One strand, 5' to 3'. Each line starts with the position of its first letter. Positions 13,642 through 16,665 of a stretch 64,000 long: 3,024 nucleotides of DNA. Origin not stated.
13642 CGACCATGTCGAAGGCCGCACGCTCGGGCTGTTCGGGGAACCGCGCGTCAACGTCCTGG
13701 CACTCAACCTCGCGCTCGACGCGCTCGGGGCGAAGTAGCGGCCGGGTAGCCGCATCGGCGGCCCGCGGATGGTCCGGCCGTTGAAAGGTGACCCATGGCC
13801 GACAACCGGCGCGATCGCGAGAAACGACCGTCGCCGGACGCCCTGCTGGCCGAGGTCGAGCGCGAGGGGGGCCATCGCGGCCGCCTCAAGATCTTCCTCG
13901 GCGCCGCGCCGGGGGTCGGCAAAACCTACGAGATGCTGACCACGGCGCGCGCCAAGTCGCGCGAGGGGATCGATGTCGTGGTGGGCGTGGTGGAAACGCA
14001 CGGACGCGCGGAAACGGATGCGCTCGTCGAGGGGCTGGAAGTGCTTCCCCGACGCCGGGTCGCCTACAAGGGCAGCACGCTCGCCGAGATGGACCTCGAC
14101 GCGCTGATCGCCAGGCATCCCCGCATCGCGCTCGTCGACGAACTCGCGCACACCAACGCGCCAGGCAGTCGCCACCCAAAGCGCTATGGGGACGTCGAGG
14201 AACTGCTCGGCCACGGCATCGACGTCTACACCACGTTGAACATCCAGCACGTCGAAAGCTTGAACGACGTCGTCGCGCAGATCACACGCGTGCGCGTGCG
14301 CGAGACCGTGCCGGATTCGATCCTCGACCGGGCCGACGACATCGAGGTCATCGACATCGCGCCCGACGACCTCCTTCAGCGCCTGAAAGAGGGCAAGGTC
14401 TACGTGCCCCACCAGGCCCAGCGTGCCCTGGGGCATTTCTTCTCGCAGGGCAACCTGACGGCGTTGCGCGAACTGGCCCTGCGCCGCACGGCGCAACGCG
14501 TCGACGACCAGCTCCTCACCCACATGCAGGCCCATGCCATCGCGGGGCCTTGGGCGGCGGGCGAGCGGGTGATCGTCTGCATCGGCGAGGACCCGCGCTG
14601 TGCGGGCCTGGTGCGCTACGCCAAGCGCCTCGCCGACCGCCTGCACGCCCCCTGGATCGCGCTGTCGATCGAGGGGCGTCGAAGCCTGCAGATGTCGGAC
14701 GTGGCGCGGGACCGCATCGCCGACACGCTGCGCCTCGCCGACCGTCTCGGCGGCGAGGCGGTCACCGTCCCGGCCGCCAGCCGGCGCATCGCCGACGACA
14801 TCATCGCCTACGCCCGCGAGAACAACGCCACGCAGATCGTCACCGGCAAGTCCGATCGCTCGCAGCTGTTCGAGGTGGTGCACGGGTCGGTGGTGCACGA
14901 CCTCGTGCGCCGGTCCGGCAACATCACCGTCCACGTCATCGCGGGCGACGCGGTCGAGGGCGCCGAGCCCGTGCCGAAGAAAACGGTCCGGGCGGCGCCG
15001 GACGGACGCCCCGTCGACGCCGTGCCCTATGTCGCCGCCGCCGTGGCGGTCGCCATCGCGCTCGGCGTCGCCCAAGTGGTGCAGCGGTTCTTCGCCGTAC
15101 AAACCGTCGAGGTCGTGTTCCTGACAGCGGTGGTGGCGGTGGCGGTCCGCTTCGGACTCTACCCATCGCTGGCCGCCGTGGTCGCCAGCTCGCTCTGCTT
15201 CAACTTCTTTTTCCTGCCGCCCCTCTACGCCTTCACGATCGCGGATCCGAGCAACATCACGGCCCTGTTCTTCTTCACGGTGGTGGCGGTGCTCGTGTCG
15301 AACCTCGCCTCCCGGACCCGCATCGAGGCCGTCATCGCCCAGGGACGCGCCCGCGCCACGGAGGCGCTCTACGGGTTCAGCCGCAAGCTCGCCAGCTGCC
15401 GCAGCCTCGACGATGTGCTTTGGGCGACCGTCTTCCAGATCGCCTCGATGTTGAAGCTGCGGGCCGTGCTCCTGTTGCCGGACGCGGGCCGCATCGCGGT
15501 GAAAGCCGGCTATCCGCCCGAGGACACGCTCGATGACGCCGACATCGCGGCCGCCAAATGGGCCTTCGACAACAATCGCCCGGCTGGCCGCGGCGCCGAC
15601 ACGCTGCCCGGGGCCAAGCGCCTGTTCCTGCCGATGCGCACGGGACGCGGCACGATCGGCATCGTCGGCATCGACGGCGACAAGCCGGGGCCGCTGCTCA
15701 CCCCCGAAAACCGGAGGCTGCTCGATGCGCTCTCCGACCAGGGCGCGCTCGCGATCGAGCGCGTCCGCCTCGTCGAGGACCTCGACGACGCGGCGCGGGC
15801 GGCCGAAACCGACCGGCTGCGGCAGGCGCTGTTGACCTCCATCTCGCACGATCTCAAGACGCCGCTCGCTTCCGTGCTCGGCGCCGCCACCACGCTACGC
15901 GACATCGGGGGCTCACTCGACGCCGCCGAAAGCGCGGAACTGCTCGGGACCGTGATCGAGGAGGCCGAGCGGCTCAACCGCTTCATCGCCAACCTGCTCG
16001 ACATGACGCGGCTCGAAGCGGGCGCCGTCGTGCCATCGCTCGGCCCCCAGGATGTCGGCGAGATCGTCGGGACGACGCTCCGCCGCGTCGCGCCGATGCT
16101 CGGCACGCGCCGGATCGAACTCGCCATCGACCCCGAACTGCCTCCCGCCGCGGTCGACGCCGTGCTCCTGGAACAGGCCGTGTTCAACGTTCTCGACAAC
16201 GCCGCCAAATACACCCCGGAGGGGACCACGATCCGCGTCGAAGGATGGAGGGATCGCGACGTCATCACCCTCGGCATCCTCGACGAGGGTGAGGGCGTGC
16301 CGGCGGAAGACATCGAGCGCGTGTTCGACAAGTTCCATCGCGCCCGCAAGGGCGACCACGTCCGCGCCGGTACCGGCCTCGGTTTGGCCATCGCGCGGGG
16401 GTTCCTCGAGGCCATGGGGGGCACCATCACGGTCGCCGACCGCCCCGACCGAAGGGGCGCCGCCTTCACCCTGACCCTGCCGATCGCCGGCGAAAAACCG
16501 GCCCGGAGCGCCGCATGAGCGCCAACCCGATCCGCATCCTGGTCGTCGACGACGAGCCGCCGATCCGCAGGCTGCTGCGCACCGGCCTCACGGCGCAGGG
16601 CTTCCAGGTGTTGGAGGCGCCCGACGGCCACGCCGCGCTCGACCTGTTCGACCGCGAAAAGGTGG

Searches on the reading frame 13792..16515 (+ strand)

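Call 80: search_protein_families(library=pfam, proteins=[window:13792-16515:+], max_evalue=0.0001)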
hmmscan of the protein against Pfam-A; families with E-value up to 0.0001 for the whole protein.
window:13792-16515:+ (908 aa): 6 families
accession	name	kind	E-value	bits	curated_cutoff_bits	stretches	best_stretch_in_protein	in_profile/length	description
PF02702.23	KdpD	-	7.7e-100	333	26.1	1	28-237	1-210/210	Osmosensitive K+ channel His kinase sensor domain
PF02518.31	HATPase_c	-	2.4e-24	86.4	26.4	1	789-898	2-109/111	Histidine kinase-, DNA gyrase B-, and HSP90-like ATPase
PF13493.11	DUF4118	-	4.5e-24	84.7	28.4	1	413-516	1-104/107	Domain of unknown function (DUF4118)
PF13492.12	GAF_3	-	1.8e-19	70.9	27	1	538-657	1-129/129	GAF domain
PF00512.31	HisKA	-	6.1e-15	55.5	26.9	1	677-744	2-66/66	His Kinase A (phospho-acceptor) domain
PF00582.32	Usp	-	6.2e-10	40.2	24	1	258-375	3-133/141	Universal stress protein family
